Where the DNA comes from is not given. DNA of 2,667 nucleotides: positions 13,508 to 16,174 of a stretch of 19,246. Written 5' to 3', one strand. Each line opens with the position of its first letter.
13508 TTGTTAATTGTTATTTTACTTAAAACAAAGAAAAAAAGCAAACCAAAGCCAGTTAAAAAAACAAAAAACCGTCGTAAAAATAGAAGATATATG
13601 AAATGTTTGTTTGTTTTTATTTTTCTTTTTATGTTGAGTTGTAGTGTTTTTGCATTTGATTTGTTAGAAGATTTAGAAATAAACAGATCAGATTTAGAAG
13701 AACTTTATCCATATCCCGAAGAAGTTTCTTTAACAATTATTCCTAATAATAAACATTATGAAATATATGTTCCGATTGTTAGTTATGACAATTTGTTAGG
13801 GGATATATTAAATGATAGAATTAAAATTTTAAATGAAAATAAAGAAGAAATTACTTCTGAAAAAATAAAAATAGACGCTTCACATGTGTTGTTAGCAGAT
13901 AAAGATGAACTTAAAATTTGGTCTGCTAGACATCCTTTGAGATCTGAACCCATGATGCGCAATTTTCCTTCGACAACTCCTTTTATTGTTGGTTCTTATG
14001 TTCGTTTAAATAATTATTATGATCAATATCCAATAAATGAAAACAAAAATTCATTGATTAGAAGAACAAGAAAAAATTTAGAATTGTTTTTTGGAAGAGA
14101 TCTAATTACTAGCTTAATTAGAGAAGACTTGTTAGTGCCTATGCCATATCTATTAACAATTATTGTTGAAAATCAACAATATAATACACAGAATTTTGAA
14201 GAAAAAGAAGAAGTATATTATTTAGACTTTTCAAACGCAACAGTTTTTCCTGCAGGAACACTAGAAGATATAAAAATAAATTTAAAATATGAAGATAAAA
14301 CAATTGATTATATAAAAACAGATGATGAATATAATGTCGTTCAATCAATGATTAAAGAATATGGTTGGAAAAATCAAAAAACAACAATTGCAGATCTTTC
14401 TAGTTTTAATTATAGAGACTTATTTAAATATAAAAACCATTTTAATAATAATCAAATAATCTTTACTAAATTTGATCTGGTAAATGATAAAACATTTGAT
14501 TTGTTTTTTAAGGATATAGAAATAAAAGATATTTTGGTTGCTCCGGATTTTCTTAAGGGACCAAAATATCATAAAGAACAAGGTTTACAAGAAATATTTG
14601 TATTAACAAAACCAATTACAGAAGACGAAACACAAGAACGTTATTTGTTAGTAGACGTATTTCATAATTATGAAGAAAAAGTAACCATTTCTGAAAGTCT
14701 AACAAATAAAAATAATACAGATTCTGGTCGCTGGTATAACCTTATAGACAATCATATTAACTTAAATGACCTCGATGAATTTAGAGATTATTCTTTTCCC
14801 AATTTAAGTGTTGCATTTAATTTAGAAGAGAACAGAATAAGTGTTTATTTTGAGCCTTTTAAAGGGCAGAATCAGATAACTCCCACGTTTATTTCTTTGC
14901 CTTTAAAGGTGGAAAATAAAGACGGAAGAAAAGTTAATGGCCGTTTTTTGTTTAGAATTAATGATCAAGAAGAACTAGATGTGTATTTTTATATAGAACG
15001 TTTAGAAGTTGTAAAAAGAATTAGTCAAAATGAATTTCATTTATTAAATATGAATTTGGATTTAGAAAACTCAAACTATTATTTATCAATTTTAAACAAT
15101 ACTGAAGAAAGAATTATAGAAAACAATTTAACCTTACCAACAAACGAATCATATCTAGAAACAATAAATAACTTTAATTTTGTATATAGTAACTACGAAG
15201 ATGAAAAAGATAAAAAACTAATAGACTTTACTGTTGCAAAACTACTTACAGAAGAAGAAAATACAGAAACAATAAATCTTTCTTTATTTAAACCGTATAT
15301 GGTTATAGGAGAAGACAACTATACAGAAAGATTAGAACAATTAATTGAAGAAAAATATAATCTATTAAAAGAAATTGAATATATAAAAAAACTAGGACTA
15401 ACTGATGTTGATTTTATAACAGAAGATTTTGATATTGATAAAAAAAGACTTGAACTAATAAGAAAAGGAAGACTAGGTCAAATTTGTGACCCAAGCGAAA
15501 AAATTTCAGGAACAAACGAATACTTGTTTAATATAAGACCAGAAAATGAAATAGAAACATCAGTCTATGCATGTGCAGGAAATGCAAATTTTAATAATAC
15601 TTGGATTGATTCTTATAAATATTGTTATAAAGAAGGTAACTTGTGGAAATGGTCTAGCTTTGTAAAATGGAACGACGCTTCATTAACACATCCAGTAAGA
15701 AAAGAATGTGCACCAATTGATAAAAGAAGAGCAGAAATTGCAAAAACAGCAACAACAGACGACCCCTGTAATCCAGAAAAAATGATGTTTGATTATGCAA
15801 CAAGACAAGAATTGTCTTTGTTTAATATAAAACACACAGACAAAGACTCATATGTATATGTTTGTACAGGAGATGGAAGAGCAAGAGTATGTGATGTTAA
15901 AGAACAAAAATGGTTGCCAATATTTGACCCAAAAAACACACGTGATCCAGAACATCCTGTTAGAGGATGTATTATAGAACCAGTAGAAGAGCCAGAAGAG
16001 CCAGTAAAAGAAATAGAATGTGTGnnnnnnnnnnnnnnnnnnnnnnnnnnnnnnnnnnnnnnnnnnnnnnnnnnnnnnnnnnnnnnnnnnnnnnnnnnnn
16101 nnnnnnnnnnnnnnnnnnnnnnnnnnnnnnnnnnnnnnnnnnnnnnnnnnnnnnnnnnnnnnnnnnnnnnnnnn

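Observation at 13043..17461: Giant N-terminally anchored surface protein tipped by a GLUG beta-helix: candidate cell-cell attachment adhesin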

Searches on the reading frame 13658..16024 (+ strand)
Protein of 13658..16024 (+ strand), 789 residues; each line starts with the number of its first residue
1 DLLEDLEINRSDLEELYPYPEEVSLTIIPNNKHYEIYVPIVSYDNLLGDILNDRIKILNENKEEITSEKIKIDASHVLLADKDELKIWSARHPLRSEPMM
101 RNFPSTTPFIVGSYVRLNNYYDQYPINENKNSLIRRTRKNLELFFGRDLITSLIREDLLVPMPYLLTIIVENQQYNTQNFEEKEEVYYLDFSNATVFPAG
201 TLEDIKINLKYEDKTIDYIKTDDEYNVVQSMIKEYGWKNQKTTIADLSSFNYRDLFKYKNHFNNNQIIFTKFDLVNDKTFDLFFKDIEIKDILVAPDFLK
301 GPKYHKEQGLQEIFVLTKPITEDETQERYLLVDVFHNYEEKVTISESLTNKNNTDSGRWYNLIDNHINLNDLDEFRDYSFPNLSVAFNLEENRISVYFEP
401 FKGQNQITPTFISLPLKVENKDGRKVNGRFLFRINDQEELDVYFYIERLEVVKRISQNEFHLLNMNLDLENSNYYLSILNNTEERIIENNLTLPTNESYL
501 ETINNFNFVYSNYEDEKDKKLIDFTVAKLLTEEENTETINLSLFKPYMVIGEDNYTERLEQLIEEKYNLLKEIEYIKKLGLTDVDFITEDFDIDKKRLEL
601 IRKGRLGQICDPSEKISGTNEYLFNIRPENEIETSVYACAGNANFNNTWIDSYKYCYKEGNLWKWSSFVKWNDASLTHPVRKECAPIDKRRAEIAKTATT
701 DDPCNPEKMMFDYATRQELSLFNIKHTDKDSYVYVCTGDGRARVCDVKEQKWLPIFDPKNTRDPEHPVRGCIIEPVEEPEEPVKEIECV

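Call 18: search_protein_representatives(protein=window:13658-16024:+)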
Query: 789 residues. Proteins with E-value up to 0.001 (for the whole library): 1; up to 1e-10: 1; up to 1e-30: 1. The best 1 are listed.
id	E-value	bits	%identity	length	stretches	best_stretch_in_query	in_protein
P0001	0.0e+00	1785.7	100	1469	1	1-789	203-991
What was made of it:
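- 13655..15484 (+): Orphan stalk (aa 205-814), mixed alpha/beta, with no detectable relative. Only a self hit among 1.84e9 representative proteins (call 18).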

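Call 47: predict_structure(protein=window:13658-16024:+)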
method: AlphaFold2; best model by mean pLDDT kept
length: 789 residues; sequences in the alignment: 1
mean_pLDDT: 32.1   pTM: 0.22
mean pLDDT of the five models: 32.1, 26.1, 24.5, 23.4, 23.3
residues with pLDDT >= 90: 0; 70-90: 0; 50-70: 26; < 50: 763
segments of 3 or more residues with pLDDT < 50: 1-700, 702-704, 706-729, 736-740, 758-765, 767-789
pLDDT, mean of each block of 10 residues (from residue 1): 35 37 31 32 36 42 38 28 26 23 24 24 27 29 29 26 24 25 26 23 25 26 30 32 34 36 36 34 36 30 26 25 27 26 26 29 28 29 33 33 33 37 37 38 36 28 28 30 27 26 27 30 28 30 26 31 38 35 29 33 31 29 29 31 29 38 35 32 32 32 46 36 45 50 56 52 46 39 36
secondary structure, 60 per line:
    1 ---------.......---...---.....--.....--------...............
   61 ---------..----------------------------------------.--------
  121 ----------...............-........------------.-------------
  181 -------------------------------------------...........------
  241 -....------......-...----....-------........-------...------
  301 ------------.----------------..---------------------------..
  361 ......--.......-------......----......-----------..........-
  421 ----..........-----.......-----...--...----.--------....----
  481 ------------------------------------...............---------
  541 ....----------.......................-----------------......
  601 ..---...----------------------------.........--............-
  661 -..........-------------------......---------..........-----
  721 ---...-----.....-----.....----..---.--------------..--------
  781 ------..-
elements in order (helices of 4 or more, strands of 3 or more residues): H10-16 E26-30 E33-37 H46-60 H131-145 H147-154 H224-234 E242-245 H252-257 E266-269 H277-284 E292-294 H359-366 H369-375 E383-388 E393-398 E410-419 E425-434 E440-446 E473-476 H517-531 H541-544 H555-577 H595-602 E637-645 E648-659 E662-671 H691-696 H706-715 E724-726 E732-736 E742-746
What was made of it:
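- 13655..15484 (+): The single-sequence AF2 model is unusable at pLDDT 32 (call 47).
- The stalk could not be modelled (pLDDT 32, call 47).
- Tried and rejected: Single-sequence AF2 gave pLDDT 32 (call 47), so I did not fold-search it.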

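Call 51: search_protein_families(library=pfam, proteins=[window:13658-16024:+], max_evalue=0.1)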
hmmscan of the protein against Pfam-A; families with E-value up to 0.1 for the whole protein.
window:13658-16024:+ (789 aa): 0 families

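Call 53: search_solved_structures(query=window:13658-16024:+, max_evalue=1)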
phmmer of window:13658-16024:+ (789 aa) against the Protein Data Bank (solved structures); distinct sequences matched with E-value up to 1: 0.
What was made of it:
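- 13655..15484 (+): No Pfam or PDB hit (calls 51, 53).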
